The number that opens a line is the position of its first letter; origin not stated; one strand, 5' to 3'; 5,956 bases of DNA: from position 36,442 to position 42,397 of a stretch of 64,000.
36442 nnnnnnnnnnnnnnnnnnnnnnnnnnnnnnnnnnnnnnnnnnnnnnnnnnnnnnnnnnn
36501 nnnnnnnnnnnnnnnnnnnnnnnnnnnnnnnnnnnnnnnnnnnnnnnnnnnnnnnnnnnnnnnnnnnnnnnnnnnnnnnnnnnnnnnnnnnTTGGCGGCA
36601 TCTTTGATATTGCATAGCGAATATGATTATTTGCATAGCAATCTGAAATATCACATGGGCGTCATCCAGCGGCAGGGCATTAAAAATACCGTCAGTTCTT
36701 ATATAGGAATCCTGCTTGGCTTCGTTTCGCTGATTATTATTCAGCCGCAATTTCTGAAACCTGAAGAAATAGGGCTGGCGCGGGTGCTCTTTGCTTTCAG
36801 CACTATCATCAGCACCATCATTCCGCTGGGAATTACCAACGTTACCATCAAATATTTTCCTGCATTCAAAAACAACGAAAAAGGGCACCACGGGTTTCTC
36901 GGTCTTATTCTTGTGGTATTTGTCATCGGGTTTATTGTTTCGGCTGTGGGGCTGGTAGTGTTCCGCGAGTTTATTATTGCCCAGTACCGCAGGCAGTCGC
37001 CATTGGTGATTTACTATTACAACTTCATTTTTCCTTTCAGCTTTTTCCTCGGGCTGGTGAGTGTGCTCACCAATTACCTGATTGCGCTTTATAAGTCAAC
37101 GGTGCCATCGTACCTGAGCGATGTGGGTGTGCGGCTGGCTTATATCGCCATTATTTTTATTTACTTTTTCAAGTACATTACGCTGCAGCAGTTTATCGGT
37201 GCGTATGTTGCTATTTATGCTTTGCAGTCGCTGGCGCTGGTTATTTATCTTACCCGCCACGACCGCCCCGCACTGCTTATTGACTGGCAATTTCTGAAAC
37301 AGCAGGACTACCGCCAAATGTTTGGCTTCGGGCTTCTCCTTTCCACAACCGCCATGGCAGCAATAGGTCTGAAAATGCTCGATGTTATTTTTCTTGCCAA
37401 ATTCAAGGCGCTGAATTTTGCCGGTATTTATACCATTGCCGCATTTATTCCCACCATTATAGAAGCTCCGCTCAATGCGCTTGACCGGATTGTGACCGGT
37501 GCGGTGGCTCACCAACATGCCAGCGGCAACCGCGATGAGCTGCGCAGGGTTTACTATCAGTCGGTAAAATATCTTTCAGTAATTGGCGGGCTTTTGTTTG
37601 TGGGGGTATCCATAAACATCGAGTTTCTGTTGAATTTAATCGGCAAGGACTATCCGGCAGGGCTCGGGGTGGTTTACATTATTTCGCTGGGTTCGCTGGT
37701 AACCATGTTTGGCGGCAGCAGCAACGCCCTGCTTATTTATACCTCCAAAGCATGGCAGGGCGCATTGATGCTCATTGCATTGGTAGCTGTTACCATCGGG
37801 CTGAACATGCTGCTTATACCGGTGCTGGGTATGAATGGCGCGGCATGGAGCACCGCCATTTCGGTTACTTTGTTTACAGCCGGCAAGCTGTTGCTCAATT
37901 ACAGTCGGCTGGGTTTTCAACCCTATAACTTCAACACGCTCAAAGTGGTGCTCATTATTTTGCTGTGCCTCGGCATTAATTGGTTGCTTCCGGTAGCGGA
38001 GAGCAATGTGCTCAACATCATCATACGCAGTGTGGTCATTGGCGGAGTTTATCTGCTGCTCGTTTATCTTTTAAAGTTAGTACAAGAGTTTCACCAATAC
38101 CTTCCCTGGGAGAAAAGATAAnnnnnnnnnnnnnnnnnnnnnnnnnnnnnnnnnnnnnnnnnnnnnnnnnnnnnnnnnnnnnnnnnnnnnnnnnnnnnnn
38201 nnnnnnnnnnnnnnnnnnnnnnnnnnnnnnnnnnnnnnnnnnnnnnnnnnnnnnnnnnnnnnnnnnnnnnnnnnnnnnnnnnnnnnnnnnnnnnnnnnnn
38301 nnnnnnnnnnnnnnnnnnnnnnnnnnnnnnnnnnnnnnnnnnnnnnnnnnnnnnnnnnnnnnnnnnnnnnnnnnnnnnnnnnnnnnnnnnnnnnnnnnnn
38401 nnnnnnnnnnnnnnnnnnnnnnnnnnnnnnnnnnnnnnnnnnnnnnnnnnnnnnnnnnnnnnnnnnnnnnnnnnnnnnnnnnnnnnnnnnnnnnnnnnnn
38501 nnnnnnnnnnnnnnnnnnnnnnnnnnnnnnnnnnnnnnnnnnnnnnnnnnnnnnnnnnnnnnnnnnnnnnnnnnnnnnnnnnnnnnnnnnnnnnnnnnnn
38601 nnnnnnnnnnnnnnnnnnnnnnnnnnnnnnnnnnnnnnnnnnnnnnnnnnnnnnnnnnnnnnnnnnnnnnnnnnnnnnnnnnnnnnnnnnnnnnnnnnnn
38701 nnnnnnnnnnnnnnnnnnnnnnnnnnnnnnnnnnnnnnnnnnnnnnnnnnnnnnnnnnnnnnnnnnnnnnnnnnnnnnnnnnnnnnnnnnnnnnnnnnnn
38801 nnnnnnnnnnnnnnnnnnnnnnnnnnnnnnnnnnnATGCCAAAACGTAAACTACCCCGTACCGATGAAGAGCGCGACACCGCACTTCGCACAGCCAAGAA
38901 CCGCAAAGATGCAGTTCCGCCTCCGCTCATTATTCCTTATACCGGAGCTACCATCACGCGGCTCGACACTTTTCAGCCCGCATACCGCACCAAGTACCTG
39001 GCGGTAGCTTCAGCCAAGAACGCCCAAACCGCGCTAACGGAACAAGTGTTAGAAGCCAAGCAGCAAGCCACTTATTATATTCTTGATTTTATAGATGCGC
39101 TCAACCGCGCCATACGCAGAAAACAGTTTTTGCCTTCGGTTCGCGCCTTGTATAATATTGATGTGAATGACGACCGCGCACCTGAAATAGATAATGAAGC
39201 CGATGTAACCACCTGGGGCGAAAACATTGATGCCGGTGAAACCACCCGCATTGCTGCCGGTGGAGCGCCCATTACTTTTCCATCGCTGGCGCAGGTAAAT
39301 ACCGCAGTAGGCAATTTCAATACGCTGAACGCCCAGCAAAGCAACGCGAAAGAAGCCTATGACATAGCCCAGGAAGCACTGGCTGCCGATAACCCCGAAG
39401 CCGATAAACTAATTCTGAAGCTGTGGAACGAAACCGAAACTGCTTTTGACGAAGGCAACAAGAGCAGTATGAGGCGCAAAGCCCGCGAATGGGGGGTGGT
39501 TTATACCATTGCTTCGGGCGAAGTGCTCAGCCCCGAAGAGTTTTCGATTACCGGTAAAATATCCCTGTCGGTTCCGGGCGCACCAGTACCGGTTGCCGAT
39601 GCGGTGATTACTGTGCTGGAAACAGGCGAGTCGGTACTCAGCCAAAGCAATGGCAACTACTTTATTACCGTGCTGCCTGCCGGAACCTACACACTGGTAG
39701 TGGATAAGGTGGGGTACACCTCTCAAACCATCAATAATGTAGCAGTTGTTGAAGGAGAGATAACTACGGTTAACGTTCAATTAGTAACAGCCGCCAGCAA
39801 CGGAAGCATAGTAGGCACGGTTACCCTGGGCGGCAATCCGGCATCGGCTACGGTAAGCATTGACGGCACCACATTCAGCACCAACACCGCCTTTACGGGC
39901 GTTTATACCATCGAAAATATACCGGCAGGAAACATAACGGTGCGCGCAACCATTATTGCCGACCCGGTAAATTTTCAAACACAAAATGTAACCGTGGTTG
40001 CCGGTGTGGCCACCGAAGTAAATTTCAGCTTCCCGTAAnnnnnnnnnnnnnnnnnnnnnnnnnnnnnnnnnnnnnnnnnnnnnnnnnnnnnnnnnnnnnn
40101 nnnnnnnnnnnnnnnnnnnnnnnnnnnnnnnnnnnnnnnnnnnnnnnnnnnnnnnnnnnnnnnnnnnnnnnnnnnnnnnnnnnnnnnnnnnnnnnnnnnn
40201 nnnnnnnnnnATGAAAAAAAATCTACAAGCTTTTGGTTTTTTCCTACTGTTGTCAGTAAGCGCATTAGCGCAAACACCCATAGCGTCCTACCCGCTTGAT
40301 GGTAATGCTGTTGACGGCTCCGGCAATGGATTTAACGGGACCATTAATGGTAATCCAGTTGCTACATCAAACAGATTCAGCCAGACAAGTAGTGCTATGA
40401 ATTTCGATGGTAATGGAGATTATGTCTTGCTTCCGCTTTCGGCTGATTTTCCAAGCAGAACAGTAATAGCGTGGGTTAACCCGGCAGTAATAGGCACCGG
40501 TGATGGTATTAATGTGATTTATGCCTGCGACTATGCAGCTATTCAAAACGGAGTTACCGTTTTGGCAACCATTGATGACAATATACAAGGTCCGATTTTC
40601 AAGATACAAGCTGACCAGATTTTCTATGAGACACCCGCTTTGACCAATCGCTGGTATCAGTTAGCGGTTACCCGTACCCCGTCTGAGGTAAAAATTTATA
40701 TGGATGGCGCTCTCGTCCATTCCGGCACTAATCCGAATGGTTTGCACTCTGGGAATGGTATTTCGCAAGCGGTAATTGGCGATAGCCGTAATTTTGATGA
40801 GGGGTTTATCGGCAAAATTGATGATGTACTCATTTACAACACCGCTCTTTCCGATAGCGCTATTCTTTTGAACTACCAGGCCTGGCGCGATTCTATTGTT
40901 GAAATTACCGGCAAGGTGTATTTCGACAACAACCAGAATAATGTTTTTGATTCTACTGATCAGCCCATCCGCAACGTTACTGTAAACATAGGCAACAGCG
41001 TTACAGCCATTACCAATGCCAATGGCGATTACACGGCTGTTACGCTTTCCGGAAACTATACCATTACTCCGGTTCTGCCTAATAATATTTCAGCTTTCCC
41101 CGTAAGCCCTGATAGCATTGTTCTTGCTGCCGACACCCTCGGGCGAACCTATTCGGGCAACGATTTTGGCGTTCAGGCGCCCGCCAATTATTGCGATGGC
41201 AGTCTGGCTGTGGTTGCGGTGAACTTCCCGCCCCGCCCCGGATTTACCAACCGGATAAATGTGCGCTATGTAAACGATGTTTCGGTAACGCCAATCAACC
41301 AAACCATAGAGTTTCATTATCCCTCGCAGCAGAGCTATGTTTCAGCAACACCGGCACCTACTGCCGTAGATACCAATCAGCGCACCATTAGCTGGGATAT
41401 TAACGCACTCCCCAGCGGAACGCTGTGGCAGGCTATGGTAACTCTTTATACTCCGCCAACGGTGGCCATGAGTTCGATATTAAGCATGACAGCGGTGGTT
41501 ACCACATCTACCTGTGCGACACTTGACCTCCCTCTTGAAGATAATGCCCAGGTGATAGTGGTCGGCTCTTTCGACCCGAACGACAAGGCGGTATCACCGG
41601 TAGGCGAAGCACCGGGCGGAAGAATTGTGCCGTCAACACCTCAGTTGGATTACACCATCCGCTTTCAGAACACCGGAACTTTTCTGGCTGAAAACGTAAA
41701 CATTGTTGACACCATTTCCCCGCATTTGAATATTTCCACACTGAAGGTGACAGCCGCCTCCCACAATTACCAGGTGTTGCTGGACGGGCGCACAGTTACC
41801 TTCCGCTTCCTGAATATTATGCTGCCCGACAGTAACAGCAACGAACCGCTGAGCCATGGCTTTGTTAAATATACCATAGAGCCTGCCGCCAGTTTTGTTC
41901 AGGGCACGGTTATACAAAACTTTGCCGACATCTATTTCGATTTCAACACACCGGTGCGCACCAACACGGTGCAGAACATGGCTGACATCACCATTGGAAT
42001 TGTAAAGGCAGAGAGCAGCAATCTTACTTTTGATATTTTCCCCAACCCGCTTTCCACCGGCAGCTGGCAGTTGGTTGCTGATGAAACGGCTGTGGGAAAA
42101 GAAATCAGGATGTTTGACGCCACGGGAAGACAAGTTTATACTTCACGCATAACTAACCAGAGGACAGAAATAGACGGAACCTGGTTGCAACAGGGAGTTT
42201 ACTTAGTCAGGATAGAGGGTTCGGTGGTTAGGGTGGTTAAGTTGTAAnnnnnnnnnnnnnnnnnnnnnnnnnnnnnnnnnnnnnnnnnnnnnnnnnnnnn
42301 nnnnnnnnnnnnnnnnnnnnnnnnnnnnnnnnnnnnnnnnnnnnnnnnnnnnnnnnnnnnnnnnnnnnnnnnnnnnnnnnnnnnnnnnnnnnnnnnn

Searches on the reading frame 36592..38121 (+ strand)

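Call 51: search_protein_families(library=pfam, proteins=[window:36592-38121:+], max_evalue=0.001)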
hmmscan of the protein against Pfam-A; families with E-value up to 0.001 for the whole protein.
window:36592-38121:+ (509 aa): 1 family
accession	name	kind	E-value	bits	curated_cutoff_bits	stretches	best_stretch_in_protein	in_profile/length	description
PF01943.22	Polysacc_synt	-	4.5e-05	23.4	28.2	1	31-291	7-255/274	Polysaccharide biosynthesis protein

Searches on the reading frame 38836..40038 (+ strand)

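Call 51: search_protein_families(library=pfam, proteins=[window:38836-40038:+], max_evalue=0.001)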
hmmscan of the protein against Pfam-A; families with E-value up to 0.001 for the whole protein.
window:38836-40038:+ (400 aa): 3 families
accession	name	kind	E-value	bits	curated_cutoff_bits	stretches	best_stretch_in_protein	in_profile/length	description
PF13620.12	CarboxypepD_reg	-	1.7e-18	67.1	32.3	2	238-316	2-81/82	Carboxypeptidase regulatory-like domain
PF13715.12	CarbopepD_reg_2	-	3e-14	53.2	32.2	2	238-320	1-80/88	CarboxypepD_reg-like domain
PF09430.16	EMC7_beta-sandw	-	0.00095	19.8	26.6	0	261-319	14-75/122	ER membrane protein complex subunit 7, beta-sandwich domain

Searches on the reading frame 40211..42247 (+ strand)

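Call 51: search_protein_families(library=pfam, proteins=[window:40211-42247:+], max_evalue=0.001)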
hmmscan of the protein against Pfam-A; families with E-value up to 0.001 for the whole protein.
window:40211-42247:+ (678 aa): 5 families
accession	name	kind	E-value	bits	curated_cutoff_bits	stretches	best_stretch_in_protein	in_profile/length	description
PF24595.1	DUF7619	-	4.3e-44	150.2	27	1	455-589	1-132/133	Domain of unknown function (DUF7619)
PF13385.13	Laminin_G_3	-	1.5e-17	64.6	27.6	1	66-218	1-150/151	Concanavalin A-like lectin/glucanases superfamily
PF18962.6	Por_Secre_tail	-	6.7e-08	33.1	27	1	609-671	1-65/75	Secretion system C-terminal sorting domain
PF17210.9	SdrD_B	-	3.8e-06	27.5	29.7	1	234-294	5-71/112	SdrD B-like domain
PF13620.12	CarboxypepD_reg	-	0.00028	21.6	32.3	1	245-286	6-53/82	Carboxypeptidase regulatory-like domain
